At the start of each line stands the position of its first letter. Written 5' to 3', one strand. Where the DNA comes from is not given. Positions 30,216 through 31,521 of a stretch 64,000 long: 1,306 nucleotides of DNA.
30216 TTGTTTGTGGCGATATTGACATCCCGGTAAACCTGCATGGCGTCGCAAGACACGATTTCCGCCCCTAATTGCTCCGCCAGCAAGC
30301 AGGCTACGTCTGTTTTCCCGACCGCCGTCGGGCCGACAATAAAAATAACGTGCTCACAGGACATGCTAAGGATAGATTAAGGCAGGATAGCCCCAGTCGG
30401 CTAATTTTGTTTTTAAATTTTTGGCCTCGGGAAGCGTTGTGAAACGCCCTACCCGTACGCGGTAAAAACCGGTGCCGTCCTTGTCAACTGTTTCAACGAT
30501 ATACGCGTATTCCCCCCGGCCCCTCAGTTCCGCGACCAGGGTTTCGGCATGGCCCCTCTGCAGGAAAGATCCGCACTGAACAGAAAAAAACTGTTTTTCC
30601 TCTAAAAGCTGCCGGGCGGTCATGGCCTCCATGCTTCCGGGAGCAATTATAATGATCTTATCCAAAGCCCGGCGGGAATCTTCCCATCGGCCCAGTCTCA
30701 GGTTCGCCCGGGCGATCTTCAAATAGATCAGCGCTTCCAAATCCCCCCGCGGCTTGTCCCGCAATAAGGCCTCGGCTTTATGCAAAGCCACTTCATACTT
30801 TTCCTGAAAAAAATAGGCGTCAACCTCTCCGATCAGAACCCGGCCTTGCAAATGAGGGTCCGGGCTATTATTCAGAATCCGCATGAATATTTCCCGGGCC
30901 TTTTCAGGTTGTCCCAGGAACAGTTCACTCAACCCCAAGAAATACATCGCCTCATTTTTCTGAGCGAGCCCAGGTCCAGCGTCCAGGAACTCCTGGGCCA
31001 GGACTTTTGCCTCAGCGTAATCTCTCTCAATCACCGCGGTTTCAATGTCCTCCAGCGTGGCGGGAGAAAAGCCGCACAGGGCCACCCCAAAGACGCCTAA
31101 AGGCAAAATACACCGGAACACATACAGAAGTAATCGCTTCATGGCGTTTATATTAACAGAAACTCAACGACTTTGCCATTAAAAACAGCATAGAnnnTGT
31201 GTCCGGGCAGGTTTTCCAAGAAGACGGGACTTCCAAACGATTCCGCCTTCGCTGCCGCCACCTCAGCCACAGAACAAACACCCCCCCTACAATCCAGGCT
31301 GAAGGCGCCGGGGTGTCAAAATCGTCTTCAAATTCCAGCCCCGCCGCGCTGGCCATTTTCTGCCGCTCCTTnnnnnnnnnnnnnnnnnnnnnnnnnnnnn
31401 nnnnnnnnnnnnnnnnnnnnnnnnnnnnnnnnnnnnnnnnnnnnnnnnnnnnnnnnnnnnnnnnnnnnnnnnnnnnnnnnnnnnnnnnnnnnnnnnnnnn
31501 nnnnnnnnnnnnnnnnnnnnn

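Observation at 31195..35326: Candidate exosortase-type sorting module: 1000-aa polytopic protein with PEP-CTERM-like tail, adjacent small Cys-Ser-Gly membrane protein, and PrsW protease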

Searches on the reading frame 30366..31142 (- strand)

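Call 3: search_protein_families(library=ncbifam, proteins=[window:30366-31142:-], max_evalue=1)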
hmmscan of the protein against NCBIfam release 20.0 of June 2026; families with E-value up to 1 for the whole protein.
window:30366-31142:- (258 aa): 14 families
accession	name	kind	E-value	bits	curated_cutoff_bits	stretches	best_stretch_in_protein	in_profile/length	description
TIGR02795.1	tol_pal_ybgF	equivalog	1.4e-08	35.4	90.1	2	34-95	10-71/119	tol-pal system protein YbgF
NF052415.1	T3SS_chap_SctY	equivalog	3.8e-06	27.4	70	1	61-162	4-102/106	type III secretion apparatus assembly chaperone SctY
TIGR02223.1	ftsN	equivalog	5.7e-05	22.8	107.65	1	182-247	226-287/299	cell division protein FtsN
TIGR03302.1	OM_YfiO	subfamily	0.00014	21.4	81.4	1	61-149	31-119/239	outer membrane protein assembly factor BamD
TIGR02917.1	PEP_TPR_lipo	equivalog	0.0003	18.8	312.2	1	34-173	167-297/899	XrtA/PEP-CTERM system TPR-repeat protein PrsT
NF047735.1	MPL36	exception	0.00031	20.5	430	1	176-256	226-302/305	RlpA family plasminogen-binding lipoprotein MPL36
NF040959.1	MamA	equivalog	0.00066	19.2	200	1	61-171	69-173/204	magnetosome protein MamA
NF052312.1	T9SS_PorW_SprE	equivalog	0.0027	16.4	250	1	64-163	105-205/716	type IX secretion system periplasmic lipoprotein PorW/SprE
TIGR03939.1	PGA_TPR_OMP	equivalog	0.0028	15.9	366.65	1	38-131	287-377/800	poly-beta-1,6 N-acetyl-D-glucosamine export porin PgaA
TIGR04510.1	mod_pep_cyc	subfamily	0.068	11.6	400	1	36-179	442-578/814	putative peptide modification system cyclase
NF008757.0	PRK11788.1-5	equivalog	0.13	11.4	363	1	60-184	104-227/388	lipopolysaccharide assembly protein LapB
NF050813.1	CellDivFtsNCaul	equivalog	0.14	12.3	300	1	215-247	226-258/268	cell division protein FtsN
NF007953.1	PRK10672.1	equivalog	0.19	11.2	201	1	184-248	289-349/362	endolytic peptidoglycan transglycosylase RlpA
NF053520.1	HK_Porph_FimS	equivalog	0.22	9.7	600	1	84-121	108-145/618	sensor histidine kinase FimS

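Call 4: search_protein_families(library=pfam, proteins=[window:30366-31142:-], max_evalue=1)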
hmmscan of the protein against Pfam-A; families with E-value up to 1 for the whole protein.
window:30366-31142:- (258 aa): 14 families
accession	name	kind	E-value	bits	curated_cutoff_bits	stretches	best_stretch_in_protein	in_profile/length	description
PF05036.18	SPOR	-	2e-14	54.1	21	1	184-248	3-65/76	SPOR domain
PF13432.12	TPR_16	-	5.4e-11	43.2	32.7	2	106-170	3-64/65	Tetratricopeptide repeat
PF13174.12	TPR_6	-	1.3e-08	35.3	26.3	2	64-95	1-32/33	Tetratricopeptide repeat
PF07719.23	TPR_2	-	1.8e-08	34.3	27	2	137-169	1-33/34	Tetratricopeptide repeat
PF13428.12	TPR_14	-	2.5e-08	34.2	23.5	2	140-176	4-40/44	Tetratricopeptide repeat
PF14559.12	TPR_19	-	1.5e-07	32.1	25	2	38-99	3-62/68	Tetratricopeptide repeat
PF13424.12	TPR_12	-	3.1e-06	27.7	30.1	1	65-124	5-69/77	Tetratricopeptide repeat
PF14853.12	Fis1_TPR_C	-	4e-05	24.2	25.3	1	143-183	7-47/53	Fis1 C-terminal tetratricopeptide repeat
PF25062.1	ARM_TT21_N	-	4.4e-05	23.8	40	1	62-174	99-205/222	Tetratricopeptide repeat protein 21 N-terminal ARM repeat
PF13525.12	YfiO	-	0.00042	20.6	25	1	30-73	46-89/203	Outer membrane lipoprotein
PF13181.12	TPR_8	-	0.00086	19.7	25.7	1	64-95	2-33/34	Tetratricopeptide repeat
PF13371.12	TPR_9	-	0.0026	18.2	35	1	112-180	7-72/73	Tetratricopeptide repeat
PF12895.13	ANAPC3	-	0.006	17.3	27.2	1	42-121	5-77/82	Anaphase-promoting complex, cyclosome, subunit 3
PF00515.34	TPR_1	-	0.059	13.7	27.8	0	65-94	3-32/34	Tetratricopeptide repeat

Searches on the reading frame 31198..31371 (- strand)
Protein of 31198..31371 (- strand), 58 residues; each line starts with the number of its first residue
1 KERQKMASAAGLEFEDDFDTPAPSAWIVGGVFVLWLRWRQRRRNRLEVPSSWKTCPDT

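Call 61: search_protein_families(library=ncbifam, proteins=[window:31198-31371:-], max_evalue=10)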
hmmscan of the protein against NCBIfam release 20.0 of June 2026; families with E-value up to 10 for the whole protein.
seq(58 aa): 1 family
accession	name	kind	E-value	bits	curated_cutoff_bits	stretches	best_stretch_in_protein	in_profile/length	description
TIGR03901.2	MYXO-CTERM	domain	0.13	12.7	20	1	21-43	12-34/34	MYXO-CTERM sorting domain-containing protein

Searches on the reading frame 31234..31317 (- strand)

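Call 61: search_protein_families(library=ncbifam, proteins=[window:31234-31317:-], max_evalue=10)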
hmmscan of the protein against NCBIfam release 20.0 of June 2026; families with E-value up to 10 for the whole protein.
seq(28 aa): 1 family
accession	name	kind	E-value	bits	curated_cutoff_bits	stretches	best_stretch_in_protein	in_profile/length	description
TIGR03901.2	MYXO-CTERM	domain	0.015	15.7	20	1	3-25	12-34/34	MYXO-CTERM sorting domain-containing protein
